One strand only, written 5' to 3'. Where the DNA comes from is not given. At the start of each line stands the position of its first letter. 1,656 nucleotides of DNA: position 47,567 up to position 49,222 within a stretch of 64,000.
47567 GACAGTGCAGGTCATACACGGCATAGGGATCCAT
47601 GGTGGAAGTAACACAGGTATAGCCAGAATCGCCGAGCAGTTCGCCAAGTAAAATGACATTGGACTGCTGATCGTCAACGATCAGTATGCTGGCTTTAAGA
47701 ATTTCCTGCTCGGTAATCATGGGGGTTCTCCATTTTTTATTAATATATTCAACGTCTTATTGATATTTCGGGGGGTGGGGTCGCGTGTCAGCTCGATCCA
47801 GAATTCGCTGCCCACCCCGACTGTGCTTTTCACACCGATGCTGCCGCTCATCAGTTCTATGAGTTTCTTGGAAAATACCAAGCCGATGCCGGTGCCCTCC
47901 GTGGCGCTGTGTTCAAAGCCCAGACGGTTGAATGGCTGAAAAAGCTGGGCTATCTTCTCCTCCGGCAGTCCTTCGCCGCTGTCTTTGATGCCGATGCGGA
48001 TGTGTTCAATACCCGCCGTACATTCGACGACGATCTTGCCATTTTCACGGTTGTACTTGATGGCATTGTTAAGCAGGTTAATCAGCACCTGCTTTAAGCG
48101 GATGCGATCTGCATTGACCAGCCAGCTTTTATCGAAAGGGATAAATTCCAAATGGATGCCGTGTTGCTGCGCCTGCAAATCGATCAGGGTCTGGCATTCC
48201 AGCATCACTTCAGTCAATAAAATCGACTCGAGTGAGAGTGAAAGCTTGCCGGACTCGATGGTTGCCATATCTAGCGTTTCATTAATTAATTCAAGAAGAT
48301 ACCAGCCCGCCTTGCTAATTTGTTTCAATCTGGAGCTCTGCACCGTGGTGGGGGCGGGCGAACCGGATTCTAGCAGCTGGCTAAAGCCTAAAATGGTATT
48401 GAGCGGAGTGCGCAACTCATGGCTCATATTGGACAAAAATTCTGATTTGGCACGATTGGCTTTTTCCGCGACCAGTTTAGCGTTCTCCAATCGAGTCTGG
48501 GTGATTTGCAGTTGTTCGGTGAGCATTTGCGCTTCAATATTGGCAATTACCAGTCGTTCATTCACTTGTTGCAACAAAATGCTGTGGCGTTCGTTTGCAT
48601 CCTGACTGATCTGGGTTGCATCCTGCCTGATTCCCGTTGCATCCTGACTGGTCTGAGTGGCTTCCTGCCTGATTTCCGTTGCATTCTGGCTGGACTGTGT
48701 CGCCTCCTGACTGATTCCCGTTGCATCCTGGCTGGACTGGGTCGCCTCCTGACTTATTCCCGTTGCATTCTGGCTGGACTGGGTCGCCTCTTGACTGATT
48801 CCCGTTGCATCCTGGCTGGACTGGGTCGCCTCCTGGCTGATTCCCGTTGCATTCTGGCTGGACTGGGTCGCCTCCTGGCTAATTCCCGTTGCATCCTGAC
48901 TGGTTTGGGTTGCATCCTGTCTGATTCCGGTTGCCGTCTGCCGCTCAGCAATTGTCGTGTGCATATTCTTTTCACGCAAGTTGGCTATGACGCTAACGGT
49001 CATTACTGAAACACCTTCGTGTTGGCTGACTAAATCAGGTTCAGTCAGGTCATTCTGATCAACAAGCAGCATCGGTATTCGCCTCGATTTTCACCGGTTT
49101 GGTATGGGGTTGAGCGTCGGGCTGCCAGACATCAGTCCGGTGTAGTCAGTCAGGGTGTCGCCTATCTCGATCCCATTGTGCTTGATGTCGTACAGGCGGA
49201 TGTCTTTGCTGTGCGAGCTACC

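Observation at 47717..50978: KaiC-like ATPase cassette without KaiA/KaiB: unknown 140-aa protein, KaiC-like, repeat-bearing histidine kinase, REC-PAS regulator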

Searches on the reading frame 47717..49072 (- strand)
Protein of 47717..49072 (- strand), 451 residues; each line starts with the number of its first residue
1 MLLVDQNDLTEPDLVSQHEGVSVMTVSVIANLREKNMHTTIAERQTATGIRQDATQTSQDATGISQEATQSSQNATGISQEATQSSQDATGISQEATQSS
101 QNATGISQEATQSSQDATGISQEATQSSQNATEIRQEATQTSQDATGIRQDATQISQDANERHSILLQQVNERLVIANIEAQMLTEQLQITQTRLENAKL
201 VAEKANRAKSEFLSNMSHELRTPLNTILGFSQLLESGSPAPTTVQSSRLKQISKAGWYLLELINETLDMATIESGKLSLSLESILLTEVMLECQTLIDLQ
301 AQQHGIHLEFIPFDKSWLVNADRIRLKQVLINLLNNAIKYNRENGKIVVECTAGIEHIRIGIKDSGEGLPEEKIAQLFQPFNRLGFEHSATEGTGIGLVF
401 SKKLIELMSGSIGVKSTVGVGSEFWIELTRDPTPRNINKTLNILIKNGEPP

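Call 3: search_protein_families(library=pfam, proteins=[window:47717-49072:-], max_evalue=0.01)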
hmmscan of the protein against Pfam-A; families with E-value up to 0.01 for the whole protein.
window:47717-49072:- (451 aa): 3 families
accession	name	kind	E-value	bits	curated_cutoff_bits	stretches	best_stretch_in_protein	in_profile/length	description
PF02518.31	HATPase_c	-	6.6e-25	88.1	26.4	1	322-429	2-108/111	Histidine kinase-, DNA gyrase B-, and HSP90-like ATPase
PF00512.31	HisKA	-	7.9e-18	64.7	26.9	1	208-275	1-66/66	His Kinase A (phospho-acceptor) domain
PF13581.12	HATPase_c_2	-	0.00047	20.6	27.4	1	333-407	39-111/127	Histidine kinase-like ATPase domain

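Call 4: search_protein_families(library=ncbifam, proteins=[window:47717-49072:-], max_evalue=0.01)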
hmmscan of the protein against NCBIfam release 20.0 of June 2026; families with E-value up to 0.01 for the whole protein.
window:47717-49072:- (451 aa): 80 families (the best 25 are shown)
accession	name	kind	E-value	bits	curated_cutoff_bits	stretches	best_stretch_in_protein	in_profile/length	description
TIGR02956.1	TMAO_torS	equivalog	4.2e-62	210.5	676.5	1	123-429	386-681/967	TMAO reductase system sensor histidine kinase/response regulator TorS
NF011874.0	PRK15347.1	equivalog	6.1e-52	176.8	852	1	175-428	364-612/921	two component system sensor kinase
NF008318.0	PRK11107.1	equivalog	2.6e-51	174.7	890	1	185-442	269-530/920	two-component sensor histidine kinase BarA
NF047874.1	MASE3_PAS_HK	subfamily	1.3e-50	172.9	560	1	79-431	267-626/655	MASE3 domain-containing sensor histidine kinase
NF046044.1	PnpS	equivalog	8.8e-50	169.8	400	1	121-428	81-389/390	two-component system histidine kinase PnpS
NF038297.2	hybrid_HK_HrmK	equivalog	1e-48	166.5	725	1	53-434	77-461/607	hybrid histidine kinase/response regulator HrmK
NF041947.1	LuxQ_Vibrio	equivalog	1.9e-48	165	1200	1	193-430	456-696/843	quorum-sensing autoinducer 2 sensor kinase/phosphatase LuxQ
NF008302.0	PRK11091.1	equivalog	1.3e-46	159.1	838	1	201-430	275-505/779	aerobic respiration two-component sensor histidine kinase ArcB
NF008099.0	PRK10841.1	equivalog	3.4e-43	147.5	920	1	195-428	456-688/949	two-component system sensor histidine kinase RcsC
NF008543.0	PRK11466.1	equivalog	1.7e-42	145.3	982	1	182-429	417-661/914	TMAO reductase system sensor histidine kinase/response regulator TorS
TIGR02966.1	phoR_proteo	equivalog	6.5e-42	143.7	334.2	1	202-427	107-332/333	phosphate regulon sensor histidine kinase PhoR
NF033092.0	HK_WalK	equivalog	2e-40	138.9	725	1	203-428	366-592/594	cell wall metabolism sensor histidine kinase WalK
NF045901.1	HisKinLetSLeg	equivalog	4e-38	131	1650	1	166-428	250-516/906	two-component system sensor histidine kinase LetS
NF050805.1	CellDivHKDivJCaul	equivalog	1.1e-36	126.2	1000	1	158-423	250-513/531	cell cycle sensor histidine kinase DivJ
NF041832.1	near_NosP_CTERM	subfamily_domain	2.5e-36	125.5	400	1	203-431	1-226/370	NahK/ErcS family hybrid sensor histidine kinase/response regulator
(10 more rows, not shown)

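Call 40: search_protein_families(library=padloc, proteins=[window:47717-49072:-], max_evalue=0.01)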
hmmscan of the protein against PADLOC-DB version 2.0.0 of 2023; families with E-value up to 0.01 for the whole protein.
window:47717-49072:- (451 aa): 2 families
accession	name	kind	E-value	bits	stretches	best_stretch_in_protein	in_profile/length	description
PDLC04647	PDC-M43B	-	2.8e-05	21.3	1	330-417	232-320/347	-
PDLC00581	JetC3|JetC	-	0.0013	14.6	1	31-217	786-974/1473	DUF3584 domain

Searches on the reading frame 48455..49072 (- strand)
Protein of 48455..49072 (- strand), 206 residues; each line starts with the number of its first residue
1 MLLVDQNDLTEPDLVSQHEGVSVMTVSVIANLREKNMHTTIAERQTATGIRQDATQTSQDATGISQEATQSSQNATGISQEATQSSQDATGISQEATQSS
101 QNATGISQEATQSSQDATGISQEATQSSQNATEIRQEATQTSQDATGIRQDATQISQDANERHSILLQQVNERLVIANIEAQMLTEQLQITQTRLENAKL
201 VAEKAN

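Call 39: search_protein_families(library=pfam, proteins=[window:48455-49072:-], max_evalue=10)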
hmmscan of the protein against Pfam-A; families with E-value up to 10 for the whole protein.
seq(206 aa): 8 families
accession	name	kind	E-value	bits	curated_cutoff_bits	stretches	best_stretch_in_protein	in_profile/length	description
PF06009.19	Laminin_II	-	0.25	11.8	33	2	101-172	3-70/138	Laminin Domain II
PF12621.13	PHM7_ext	-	0.48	11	22.1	0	59-85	52-78/92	Extracellular tail, of 10TM putative phosphate transporter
PF06103.16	DUF948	-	0.49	11.1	37.2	2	42-107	23-88/89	Bacterial protein of unknown function (DUF948)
PF03353.20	Lin-8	-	0.72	9.8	34.1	1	44-168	163-283/311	Ras-mediated vulval-induction antagonist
PF23373.1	DUF7093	-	1.2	9.9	27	1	35-160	41-167/214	Family of unknown function (DUF7093)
PF10428.14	SOG2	-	2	8.2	26.9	1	38-192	217-362/475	RAM signalling pathway protein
PF02932.22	Neur_chan_memb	-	3.1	8.4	28.1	1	22-156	72-201/233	Neurotransmitter-gated ion-channel transmembrane region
PF22504.1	DUF6993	-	5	7.7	25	1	37-69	12-44/83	Domain of unknown function (DUF6993)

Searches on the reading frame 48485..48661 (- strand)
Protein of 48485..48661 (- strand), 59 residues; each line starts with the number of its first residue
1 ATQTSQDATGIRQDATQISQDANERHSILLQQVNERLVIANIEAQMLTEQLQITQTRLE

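Call 53: find_homologous_proteins(query=A2, max_evalue=0.001)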
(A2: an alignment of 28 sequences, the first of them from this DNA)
Query A2 (28 sequences) (59 aa, profile of the alignment): 3 proteins with E <= 0.001 among 141 candidates.
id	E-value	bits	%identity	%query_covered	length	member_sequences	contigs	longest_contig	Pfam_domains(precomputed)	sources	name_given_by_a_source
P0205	2.2e-14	71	42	44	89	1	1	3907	-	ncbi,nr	ncbi:MAG: hypothetical protein KKG40_06215, partial [Gammaproteobacteria bacterium]|nr:hypothetical 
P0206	6.0e-12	63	52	46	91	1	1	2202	PF00990.27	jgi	-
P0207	3.2e-6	45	-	-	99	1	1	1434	-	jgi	jgi:hypothetical protein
